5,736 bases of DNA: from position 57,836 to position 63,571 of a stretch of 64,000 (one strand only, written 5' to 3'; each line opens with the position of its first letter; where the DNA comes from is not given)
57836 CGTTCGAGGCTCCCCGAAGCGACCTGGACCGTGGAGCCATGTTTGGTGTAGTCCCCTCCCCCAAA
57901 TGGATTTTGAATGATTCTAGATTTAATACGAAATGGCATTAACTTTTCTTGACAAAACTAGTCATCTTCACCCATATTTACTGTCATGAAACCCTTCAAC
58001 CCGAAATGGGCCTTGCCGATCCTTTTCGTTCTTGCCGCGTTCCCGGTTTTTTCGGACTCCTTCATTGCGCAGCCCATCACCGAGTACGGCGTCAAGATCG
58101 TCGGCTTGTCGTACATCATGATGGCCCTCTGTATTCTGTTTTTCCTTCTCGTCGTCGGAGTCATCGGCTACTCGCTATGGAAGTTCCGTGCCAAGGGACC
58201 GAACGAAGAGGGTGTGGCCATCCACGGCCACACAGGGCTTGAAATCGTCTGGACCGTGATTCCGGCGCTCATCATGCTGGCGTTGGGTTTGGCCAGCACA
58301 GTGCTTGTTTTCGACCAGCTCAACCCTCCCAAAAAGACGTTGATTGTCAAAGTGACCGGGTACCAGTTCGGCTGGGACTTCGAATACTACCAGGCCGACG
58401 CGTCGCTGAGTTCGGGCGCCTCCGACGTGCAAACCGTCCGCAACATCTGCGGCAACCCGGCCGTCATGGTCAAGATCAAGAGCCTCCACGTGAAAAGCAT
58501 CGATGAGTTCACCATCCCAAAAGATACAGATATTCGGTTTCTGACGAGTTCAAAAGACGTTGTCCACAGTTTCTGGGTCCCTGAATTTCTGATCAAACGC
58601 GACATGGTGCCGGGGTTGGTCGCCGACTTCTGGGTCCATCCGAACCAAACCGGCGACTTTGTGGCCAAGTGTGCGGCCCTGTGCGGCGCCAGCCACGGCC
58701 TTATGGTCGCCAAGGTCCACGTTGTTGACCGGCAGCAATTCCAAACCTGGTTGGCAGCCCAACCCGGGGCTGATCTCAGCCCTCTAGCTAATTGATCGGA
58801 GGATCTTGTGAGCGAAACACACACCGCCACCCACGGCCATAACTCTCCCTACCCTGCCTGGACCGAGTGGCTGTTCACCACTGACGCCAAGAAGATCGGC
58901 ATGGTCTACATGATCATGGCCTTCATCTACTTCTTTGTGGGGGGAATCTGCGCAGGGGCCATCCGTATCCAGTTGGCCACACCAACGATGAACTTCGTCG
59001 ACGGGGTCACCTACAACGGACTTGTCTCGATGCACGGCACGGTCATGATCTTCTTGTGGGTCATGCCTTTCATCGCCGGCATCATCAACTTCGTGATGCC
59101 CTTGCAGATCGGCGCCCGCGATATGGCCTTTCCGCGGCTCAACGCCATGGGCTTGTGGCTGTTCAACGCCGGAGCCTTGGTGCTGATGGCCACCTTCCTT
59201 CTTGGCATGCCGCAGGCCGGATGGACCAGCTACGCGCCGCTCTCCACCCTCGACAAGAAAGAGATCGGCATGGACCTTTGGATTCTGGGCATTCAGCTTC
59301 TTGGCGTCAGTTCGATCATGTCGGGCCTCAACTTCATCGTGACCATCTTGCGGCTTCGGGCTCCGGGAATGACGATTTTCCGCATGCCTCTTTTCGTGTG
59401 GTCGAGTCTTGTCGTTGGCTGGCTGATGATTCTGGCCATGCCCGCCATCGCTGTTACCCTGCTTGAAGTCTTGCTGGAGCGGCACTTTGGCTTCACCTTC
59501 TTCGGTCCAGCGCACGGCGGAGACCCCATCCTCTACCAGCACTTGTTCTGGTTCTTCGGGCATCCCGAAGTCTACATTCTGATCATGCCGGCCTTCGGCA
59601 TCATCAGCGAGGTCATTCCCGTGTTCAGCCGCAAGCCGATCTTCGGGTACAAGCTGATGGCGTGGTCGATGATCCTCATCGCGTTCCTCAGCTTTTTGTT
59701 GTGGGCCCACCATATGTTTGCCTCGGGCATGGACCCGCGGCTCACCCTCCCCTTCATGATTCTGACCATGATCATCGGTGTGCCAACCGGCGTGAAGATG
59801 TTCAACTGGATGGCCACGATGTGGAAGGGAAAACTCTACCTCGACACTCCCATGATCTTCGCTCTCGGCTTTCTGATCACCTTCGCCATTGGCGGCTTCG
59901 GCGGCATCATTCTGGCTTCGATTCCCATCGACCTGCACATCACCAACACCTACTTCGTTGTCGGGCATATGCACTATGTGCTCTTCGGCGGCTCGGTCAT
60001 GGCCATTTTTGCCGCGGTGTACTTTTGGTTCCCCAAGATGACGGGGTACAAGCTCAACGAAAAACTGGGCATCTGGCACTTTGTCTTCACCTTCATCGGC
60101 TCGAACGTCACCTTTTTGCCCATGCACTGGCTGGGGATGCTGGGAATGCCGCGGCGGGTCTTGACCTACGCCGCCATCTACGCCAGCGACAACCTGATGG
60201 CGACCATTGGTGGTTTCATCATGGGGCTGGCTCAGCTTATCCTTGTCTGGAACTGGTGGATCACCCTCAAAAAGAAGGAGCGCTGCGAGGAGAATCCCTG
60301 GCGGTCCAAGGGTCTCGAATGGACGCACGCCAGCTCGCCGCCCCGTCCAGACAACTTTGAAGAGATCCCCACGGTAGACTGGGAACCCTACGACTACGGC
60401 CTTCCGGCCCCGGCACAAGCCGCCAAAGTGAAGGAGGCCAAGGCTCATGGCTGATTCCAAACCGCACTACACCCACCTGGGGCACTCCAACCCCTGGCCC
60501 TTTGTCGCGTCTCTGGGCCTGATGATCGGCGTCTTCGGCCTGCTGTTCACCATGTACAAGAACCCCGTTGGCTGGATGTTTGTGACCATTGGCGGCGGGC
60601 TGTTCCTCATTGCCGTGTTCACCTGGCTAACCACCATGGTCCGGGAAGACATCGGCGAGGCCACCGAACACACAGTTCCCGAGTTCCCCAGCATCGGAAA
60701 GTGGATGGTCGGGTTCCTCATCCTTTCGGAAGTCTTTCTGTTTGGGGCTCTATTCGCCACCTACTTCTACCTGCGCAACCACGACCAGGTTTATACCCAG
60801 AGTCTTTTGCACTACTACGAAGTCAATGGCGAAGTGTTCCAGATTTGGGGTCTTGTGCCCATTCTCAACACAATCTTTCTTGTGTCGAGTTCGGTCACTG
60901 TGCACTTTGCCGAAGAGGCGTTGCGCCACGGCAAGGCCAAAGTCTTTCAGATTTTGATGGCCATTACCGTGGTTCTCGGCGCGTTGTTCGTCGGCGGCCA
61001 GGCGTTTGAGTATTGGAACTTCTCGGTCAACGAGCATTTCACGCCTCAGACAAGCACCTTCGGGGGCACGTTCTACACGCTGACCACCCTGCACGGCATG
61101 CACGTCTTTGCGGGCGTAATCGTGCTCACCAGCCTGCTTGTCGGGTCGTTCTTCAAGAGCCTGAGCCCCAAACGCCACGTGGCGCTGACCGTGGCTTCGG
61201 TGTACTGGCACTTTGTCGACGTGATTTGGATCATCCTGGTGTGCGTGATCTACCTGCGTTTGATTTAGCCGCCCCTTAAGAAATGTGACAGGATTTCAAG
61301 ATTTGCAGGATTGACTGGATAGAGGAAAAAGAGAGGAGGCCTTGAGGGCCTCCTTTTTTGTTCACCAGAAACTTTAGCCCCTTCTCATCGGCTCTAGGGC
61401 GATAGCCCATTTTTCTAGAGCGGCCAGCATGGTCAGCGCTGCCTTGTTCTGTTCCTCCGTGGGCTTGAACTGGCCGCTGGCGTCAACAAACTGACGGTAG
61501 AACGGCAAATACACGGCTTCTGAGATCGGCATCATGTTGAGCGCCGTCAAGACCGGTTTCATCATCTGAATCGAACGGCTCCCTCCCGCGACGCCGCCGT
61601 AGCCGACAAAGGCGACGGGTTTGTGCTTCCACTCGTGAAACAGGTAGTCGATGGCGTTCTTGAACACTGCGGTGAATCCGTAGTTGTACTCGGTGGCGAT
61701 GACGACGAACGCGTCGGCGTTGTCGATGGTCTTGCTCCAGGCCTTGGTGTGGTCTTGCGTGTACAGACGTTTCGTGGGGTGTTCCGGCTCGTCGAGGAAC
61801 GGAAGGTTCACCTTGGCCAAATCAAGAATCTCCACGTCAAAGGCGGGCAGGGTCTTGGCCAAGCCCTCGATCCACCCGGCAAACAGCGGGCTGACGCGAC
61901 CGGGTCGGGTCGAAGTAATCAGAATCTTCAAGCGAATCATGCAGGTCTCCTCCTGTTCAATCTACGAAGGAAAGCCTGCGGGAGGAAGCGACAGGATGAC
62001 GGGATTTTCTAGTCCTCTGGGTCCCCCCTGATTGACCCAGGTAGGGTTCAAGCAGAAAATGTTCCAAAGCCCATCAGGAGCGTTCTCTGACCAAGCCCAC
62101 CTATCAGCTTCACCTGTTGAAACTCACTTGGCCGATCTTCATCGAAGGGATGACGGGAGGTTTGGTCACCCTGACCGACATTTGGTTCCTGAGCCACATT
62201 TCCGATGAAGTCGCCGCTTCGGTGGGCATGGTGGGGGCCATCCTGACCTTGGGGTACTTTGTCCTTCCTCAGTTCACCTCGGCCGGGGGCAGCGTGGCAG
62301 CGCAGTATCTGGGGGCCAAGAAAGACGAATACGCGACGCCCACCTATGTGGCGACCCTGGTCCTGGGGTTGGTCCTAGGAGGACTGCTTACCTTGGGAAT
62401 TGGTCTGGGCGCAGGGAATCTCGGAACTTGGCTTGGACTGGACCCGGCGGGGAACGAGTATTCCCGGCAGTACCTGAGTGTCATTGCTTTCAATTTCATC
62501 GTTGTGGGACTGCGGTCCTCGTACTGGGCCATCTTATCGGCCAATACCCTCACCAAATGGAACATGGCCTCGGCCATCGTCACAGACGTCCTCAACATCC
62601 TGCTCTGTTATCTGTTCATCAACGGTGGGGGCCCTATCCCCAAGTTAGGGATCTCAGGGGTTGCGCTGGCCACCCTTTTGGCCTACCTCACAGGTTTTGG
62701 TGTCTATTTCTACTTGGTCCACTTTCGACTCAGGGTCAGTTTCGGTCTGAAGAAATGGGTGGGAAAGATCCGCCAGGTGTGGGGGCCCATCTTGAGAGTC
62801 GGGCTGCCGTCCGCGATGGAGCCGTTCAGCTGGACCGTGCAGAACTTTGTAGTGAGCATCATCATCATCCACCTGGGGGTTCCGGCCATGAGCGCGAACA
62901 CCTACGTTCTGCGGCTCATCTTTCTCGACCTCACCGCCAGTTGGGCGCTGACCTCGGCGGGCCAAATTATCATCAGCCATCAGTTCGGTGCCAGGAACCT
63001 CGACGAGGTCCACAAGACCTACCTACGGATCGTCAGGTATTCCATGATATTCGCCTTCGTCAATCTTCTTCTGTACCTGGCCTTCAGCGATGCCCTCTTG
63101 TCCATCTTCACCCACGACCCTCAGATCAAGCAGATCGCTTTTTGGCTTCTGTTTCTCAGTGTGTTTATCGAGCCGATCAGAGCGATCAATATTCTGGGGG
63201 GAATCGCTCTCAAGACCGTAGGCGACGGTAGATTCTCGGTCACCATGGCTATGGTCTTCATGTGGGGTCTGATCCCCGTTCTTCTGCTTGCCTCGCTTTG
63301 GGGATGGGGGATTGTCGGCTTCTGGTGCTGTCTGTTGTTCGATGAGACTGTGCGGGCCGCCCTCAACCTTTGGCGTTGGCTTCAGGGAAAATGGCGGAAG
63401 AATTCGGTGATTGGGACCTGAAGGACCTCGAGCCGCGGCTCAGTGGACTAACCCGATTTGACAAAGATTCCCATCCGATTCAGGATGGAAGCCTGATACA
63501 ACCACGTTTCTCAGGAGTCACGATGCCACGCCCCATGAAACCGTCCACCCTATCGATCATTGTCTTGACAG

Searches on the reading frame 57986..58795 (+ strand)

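Call 3: search_protein_families(library=pfam, proteins=[window:57986-58795:+])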
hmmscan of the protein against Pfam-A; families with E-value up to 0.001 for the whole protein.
window:57986-58795:+ (269 aa): 2 families
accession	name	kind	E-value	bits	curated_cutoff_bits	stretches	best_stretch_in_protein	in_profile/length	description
PF00116.26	COX2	-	7e-17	61.9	22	1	119-244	1-117/120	Cytochrome C oxidase subunit II, periplasmic domain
PF02790.20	COX2_TM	-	6.4e-11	42.7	22.8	1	39-104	20-85/88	Cytochrome C oxidase subunit II, transmembrane domain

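Call 4: search_protein_families(library=ncbifam, proteins=[window:57986-58795:+])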
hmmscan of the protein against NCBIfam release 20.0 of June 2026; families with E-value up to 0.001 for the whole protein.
window:57986-58795:+ (269 aa): 5 families
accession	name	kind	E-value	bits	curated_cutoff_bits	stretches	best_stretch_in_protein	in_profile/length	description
TIGR02866.1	CoxB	equivalog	1.2e-53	181.7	147.7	1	37-256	8-201/202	cytochrome c oxidase subunit II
NF050117.1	aa3_CtaC_Actin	exception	7.2e-41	140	250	1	28-257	27-243/244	aa3-type cytochrome oxidase subunit II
TIGR01432.1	QOXA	equivalog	3.3e-20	72.4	240.95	2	38-139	32-136/227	cytochrome aa3 quinol oxidase subunit II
TIGR01433.1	CyoA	equivalog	8e-13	48.3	266.2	1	167-257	133-223/226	ubiquinol oxidase subunit II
NF007816.0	PRK10525.1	equivalog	9.6e-07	28.2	511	1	169-257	147-236/318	cytochrome o ubiquinol oxidase subunit II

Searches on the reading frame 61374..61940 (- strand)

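Call 27: search_protein_families(library=pfam, max_evalue=0.00001, proteins=[window:61374-61940:-])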
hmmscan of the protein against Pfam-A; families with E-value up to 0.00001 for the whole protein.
window:61374-61940:- (188 aa): 2 families
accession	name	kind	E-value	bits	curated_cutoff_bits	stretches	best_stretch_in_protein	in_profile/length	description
PF03358.20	FMN_red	-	8e-34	116.9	24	1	5-147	4-149/152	NADPH-dependent FMN reductase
PF02525.22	Flavodoxin_2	-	3.5e-09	37.1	27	1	6-103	5-106/198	Flavodoxin-like fold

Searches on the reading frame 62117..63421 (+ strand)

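Call 27: search_protein_families(library=pfam, max_evalue=0.00001, proteins=[window:62117-63421:+])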
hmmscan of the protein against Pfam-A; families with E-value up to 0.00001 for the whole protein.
window:62117-63421:+ (434 aa): 1 family
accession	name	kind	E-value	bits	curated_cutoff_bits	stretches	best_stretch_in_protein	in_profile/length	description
PF01554.23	MatE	-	1.1e-30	106.9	24.9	2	231-382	1-152/161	MatE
